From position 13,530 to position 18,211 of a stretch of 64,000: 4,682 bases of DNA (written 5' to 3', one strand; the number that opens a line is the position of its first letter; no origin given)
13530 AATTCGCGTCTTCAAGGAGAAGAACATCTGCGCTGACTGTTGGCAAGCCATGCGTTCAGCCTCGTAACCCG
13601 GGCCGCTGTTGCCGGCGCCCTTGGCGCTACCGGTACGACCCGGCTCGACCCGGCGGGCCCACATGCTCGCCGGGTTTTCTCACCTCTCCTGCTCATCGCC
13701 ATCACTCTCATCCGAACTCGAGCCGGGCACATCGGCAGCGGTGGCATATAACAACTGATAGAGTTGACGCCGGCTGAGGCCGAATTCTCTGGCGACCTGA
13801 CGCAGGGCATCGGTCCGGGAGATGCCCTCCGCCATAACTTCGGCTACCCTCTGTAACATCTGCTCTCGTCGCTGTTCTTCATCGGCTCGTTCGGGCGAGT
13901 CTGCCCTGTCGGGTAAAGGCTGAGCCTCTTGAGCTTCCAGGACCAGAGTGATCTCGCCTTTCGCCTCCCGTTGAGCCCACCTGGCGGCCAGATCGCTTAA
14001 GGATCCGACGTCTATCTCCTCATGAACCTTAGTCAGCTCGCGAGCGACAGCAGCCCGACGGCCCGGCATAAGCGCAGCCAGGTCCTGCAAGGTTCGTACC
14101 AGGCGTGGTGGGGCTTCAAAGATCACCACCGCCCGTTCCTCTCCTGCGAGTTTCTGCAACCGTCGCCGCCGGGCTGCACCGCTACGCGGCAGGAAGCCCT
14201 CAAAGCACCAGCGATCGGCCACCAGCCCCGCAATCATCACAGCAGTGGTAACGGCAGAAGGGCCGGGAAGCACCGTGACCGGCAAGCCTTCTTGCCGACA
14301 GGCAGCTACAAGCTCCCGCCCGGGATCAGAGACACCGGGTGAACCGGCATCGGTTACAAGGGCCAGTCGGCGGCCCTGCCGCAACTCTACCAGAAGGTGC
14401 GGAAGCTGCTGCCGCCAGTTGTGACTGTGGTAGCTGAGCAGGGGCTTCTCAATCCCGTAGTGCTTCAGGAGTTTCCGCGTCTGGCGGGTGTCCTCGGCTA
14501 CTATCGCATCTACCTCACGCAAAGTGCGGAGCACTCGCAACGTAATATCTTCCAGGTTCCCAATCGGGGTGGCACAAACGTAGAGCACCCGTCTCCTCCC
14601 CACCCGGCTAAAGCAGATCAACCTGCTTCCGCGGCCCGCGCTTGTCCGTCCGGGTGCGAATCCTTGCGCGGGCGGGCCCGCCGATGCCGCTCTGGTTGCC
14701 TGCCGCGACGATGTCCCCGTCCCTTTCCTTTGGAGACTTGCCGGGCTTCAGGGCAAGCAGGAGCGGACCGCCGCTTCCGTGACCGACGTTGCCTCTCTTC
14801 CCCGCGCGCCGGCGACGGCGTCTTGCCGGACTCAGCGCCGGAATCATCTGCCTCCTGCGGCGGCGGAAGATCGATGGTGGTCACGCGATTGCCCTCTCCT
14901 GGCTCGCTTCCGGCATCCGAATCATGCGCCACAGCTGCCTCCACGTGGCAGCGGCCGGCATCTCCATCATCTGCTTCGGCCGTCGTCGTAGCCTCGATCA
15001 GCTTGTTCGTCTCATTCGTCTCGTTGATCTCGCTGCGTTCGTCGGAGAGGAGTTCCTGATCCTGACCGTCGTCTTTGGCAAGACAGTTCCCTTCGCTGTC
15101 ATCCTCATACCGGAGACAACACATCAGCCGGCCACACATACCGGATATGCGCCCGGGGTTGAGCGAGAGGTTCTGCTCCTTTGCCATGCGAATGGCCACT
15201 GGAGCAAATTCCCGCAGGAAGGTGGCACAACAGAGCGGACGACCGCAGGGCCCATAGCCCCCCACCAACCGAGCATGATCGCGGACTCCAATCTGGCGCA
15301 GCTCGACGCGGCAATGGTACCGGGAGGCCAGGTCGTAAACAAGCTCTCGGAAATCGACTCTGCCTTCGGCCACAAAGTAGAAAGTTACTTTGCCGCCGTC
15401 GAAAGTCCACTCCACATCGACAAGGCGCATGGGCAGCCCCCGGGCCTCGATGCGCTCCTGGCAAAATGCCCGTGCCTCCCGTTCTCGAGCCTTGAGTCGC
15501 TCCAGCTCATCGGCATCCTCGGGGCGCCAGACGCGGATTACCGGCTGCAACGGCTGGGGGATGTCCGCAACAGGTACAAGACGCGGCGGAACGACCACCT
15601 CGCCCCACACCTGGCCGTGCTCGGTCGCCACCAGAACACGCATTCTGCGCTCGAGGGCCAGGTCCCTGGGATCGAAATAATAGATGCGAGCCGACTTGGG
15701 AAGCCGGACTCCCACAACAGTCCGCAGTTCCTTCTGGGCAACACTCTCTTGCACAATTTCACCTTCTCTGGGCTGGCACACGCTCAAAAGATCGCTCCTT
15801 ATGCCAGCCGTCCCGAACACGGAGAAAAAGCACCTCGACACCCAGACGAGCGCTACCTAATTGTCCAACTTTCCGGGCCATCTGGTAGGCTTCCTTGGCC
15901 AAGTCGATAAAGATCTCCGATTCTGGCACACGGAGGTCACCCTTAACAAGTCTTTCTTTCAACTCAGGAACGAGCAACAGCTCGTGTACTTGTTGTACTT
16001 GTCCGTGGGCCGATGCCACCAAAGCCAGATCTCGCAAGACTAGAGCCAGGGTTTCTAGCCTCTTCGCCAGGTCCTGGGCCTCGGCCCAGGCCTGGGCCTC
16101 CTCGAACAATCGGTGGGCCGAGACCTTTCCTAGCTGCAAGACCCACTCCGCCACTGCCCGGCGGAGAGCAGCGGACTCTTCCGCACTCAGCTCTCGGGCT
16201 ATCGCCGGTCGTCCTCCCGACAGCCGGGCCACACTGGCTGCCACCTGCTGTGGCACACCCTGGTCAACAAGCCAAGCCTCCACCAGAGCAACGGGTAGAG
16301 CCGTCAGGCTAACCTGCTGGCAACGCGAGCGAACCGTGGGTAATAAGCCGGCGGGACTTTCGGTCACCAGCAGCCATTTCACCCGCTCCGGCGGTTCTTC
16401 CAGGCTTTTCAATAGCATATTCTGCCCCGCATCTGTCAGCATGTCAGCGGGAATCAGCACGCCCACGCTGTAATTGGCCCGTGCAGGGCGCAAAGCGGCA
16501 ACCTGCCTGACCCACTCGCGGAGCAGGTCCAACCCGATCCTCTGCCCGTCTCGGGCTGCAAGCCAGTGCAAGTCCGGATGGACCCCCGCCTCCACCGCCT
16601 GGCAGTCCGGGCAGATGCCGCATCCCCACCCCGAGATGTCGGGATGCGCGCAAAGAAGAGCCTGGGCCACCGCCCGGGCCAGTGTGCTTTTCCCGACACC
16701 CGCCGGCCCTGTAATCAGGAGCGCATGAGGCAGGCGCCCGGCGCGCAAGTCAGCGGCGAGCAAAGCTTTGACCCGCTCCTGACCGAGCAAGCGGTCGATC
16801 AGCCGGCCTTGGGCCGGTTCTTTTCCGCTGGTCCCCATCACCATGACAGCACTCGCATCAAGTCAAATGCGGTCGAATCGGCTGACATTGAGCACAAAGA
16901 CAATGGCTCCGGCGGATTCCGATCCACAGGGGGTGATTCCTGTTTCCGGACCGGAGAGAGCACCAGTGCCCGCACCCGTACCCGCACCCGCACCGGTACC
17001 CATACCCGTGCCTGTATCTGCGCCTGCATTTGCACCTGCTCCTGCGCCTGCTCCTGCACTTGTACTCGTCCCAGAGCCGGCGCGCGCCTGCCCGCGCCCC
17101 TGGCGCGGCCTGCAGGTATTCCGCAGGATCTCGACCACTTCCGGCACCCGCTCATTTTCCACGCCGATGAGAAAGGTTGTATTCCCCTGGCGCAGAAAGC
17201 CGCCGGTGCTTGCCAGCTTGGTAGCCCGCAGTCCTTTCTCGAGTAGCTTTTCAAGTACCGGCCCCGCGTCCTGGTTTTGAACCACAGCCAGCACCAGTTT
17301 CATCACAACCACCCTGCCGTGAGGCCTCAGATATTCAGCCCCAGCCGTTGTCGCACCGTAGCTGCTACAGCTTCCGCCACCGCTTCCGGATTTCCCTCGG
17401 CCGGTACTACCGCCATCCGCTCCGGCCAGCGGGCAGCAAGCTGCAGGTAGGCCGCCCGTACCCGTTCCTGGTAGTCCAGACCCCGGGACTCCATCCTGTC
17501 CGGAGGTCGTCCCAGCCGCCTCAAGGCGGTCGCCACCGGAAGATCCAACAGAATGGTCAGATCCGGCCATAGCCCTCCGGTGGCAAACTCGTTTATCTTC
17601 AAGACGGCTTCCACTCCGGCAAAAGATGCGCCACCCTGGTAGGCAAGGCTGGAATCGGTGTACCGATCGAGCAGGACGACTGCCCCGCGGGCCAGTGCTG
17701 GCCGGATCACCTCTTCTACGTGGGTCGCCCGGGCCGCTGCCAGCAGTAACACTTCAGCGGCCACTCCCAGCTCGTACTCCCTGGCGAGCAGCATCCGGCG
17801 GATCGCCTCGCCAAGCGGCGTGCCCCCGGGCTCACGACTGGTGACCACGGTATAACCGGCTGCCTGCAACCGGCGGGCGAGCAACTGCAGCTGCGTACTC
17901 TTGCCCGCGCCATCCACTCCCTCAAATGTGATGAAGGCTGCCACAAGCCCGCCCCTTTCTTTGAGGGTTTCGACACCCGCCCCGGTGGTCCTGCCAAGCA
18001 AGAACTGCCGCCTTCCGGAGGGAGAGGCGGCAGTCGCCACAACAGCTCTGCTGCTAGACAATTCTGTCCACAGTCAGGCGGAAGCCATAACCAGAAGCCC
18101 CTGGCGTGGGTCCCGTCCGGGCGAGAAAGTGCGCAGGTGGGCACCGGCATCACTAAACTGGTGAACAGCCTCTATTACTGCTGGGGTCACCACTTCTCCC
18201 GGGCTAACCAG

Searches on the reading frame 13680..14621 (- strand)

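Call 60: search_protein_families(library=pfam, proteins=[window:13680-14621:-], max_evalue=0.001)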
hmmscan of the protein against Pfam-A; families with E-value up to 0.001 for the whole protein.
window:13680-14621:- (313 aa): 2 families
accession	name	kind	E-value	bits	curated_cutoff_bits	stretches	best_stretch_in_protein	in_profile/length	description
PF00590.25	TP_methylase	-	3e-30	106.2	27.8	1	13-212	2-212/212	Tetrapyrrole (Corrin/Porphyrin) Methylases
PF23016.2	RsmI_C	-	0.00061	20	27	1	257-291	8-42/46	RsmI C-terminal HTH domain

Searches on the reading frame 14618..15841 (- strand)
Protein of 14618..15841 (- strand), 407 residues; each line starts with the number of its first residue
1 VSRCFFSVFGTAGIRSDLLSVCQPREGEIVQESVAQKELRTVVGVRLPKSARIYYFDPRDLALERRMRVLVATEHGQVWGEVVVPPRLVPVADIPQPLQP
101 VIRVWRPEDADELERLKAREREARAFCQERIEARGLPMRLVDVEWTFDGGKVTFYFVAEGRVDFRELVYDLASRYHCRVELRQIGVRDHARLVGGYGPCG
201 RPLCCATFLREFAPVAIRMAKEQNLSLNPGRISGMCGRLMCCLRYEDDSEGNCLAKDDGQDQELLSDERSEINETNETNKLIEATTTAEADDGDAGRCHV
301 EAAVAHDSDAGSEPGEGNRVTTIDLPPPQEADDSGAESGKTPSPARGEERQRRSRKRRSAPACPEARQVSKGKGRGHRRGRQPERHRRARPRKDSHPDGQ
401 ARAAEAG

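Call 60: search_protein_families(library=pfam, proteins=[window:14618-15841:-], max_evalue=0.001)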
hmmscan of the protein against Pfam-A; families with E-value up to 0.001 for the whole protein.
window:14618-15841:- (407 aa): 1 family
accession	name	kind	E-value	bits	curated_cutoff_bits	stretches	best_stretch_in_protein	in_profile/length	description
PF04468.17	PSP1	-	1.4e-32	112.3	27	1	100-184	2-86/86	PSP1 C-terminal conserved region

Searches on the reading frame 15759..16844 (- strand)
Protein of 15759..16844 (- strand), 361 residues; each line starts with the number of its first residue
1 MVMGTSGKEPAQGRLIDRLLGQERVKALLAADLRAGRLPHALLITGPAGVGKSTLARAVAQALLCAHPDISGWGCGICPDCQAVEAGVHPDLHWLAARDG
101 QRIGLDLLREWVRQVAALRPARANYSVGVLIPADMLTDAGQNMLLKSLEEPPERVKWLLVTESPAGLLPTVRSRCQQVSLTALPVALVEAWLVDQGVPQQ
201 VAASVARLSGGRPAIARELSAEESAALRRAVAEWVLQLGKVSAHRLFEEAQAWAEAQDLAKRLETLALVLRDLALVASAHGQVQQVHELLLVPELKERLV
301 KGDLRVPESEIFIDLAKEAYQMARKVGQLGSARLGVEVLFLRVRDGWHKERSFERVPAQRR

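Call 60: search_protein_families(library=pfam, proteins=[window:15759-16844:-], max_evalue=0.001)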
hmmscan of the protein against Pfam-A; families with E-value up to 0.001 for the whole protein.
window:15759-16844:- (361 aa): 5 families
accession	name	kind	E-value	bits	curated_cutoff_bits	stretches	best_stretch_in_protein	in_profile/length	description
PF13177.12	DNA_pol3_delta2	-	2.1e-39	135.5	27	1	21-182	1-159/161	DNA polymerase III, delta subunit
PF13191.12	AAA_16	-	1.7e-07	32.3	32.6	1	22-66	5-51/167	AAA ATPase domain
PF00004.35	AAA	-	6.8e-06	27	21.2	0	42-63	1-22/131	ATPase family associated with various cellular activities (AAA)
PF13555.12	AAA_29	-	0.00043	20.4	27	1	41-67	24-50/61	P-loop containing region of AAA domain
PF13401.12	AAA_22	-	0.0009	20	27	0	41-63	7-29/130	AAA domain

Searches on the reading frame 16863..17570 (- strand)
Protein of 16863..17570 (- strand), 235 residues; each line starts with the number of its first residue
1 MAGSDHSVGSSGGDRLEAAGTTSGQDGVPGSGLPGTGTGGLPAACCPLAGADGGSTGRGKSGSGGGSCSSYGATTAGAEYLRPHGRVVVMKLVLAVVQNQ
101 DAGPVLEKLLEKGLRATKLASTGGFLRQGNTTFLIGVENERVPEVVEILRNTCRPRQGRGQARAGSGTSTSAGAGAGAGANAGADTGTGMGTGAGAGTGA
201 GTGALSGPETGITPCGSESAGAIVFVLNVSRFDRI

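Call 60: search_protein_families(library=pfam, proteins=[window:16863-17570:-], max_evalue=0.001)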
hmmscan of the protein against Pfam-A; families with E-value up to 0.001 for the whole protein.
window:16863-17570:- (235 aa): 1 family
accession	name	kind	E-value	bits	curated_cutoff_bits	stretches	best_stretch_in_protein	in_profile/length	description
PF06153.16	CdAMP_rec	-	9.9e-28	97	27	1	90-158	1-69/109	Cyclic-di-AMP receptor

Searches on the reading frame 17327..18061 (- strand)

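Call 60: search_protein_families(library=pfam, proteins=[window:17327-18061:-], max_evalue=0.001)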
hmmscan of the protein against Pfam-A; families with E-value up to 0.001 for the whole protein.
window:17327-18061:- (244 aa): 1 family
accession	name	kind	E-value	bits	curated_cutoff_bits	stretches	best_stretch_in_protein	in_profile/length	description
PF02223.23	Thymidylate_kin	-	4.4e-50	170.4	27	1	46-231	1-184/185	Thymidylate kinase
